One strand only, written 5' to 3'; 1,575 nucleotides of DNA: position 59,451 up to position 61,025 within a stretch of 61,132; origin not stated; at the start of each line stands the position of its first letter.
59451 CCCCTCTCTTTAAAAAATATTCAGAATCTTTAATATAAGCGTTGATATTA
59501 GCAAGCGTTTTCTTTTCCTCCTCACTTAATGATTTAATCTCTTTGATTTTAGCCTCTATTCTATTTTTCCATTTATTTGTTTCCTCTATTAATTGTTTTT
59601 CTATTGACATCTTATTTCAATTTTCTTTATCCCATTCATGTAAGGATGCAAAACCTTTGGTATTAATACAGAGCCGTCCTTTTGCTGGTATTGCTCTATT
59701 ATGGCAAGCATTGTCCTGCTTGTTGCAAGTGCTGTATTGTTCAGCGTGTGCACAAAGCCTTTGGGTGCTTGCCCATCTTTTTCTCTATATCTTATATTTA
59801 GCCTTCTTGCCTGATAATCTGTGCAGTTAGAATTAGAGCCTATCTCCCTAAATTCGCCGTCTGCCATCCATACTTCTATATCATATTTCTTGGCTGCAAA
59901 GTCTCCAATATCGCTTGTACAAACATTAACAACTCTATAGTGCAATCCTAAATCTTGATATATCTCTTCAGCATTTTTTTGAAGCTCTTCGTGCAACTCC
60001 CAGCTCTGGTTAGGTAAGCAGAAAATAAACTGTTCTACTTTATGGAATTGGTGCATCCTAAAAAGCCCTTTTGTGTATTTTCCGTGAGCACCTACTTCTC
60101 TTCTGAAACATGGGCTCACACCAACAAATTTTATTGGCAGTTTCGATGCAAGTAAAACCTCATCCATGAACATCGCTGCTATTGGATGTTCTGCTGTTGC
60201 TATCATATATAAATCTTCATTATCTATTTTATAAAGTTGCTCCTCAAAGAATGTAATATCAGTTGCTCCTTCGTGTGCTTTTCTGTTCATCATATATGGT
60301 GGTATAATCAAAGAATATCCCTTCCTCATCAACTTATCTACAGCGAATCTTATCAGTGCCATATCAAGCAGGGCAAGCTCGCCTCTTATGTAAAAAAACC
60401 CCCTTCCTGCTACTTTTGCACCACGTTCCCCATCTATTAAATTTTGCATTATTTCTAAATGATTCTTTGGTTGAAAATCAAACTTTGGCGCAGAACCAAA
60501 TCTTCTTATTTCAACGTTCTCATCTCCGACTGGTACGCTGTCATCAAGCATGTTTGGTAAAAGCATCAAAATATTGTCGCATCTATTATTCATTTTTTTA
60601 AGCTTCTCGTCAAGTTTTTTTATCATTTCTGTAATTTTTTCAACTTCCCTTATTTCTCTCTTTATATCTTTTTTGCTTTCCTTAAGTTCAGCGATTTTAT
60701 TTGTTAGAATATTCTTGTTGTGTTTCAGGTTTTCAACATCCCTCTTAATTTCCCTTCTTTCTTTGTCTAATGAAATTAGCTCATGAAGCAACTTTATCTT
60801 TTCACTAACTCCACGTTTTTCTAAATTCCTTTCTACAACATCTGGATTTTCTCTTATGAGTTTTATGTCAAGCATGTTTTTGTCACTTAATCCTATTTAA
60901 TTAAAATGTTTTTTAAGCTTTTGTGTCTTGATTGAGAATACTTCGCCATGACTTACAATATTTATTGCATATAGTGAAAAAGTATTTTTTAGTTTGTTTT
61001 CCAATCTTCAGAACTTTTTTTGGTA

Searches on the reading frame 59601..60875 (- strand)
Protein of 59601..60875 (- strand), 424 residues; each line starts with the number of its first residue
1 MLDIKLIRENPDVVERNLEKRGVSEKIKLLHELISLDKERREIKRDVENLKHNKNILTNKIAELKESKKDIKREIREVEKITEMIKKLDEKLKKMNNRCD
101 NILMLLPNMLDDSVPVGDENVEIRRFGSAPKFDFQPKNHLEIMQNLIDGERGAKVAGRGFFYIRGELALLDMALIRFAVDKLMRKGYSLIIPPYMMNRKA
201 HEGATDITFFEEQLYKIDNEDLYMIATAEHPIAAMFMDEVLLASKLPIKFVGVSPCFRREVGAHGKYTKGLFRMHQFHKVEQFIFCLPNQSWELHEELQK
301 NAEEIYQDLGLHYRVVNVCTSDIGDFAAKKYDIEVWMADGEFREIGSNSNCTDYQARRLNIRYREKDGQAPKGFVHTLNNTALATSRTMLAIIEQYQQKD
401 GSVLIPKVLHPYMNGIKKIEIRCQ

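Call 14: search_protein_families(library=pfam, proteins=[window:59601-60875:-])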
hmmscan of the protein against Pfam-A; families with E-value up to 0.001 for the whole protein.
window:59601-60875:- (424 aa): 3 families
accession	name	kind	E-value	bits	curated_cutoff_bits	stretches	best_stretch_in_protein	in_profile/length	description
PF00587.30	tRNA-synt_2b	-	5.7e-46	157.3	29.3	1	217-396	5-179/179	tRNA synthetase class II core domain (G, H, P, S and T)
PF02403.27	Seryl_tRNA_N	-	1.5e-24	86.7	28.2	1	1-109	1-107/108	Seryl-tRNA synthetase N-terminal domain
PF07160.18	SKA1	-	0.00073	19.9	29.6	0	23-102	10-90/243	Spindle and kinetochore-associated protein 1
